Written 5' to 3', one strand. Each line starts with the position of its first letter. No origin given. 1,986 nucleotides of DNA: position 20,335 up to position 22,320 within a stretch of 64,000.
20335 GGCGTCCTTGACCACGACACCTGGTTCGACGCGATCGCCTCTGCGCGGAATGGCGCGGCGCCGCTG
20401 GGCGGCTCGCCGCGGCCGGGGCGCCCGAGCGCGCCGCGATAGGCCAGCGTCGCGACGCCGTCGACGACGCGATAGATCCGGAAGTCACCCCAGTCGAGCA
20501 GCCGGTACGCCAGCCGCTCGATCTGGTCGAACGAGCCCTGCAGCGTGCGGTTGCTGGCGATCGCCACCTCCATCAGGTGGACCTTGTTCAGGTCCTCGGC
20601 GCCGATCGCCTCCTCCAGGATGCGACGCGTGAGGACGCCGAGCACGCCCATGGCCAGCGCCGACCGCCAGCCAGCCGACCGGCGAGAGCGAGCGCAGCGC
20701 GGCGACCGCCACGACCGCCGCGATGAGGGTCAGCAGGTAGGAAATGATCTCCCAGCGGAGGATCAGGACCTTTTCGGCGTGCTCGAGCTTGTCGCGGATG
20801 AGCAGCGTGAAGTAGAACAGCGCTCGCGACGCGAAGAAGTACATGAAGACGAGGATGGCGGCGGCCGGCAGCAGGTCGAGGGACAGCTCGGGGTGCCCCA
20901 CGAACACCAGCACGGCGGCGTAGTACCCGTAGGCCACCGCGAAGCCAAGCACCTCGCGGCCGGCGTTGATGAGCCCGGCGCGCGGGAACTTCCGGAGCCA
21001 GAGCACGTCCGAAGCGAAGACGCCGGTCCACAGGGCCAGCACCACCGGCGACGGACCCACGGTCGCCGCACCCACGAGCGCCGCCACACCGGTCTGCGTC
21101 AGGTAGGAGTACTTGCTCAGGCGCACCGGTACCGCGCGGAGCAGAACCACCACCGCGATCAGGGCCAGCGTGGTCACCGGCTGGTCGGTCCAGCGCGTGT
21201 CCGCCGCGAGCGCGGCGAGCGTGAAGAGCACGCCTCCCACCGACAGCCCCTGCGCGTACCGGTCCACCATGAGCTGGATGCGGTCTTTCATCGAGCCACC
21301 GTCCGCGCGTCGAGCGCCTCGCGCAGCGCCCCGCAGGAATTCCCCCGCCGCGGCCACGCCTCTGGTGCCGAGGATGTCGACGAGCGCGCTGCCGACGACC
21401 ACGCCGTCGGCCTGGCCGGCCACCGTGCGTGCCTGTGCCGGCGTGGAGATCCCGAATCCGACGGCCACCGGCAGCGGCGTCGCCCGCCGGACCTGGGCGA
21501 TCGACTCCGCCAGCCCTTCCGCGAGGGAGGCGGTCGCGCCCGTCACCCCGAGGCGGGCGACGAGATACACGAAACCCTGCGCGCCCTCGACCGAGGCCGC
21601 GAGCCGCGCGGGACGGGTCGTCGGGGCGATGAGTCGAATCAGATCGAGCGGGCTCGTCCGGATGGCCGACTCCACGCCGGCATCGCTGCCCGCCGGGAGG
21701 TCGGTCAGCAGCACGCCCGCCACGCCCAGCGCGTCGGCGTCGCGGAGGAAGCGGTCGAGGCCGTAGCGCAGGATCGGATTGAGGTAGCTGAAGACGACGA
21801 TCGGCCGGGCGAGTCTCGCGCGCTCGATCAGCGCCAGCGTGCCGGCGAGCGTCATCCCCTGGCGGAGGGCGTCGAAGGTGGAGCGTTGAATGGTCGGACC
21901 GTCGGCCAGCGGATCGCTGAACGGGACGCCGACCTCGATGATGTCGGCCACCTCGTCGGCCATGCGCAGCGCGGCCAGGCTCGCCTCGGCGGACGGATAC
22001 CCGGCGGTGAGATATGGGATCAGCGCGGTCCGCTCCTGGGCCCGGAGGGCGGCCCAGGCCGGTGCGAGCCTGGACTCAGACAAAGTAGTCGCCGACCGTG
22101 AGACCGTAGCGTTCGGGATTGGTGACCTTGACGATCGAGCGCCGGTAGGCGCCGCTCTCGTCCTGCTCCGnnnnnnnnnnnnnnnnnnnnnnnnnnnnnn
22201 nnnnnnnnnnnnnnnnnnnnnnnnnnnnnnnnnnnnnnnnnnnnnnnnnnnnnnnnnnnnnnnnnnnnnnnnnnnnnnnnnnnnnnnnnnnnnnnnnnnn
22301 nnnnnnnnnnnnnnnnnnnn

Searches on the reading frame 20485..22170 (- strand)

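Call 17: search_protein_families(library=pfam, proteins=[window:20485-22170:-], max_evalue=0.0001)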
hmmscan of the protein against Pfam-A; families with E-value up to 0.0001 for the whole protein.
window:20485-22170:- (561 aa): 1 family
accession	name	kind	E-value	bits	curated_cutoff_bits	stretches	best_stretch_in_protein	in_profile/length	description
PF00290.26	Trp_syntA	-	2.1e-76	256.7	27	1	40-269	2-235/259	Tryptophan synthase alpha chain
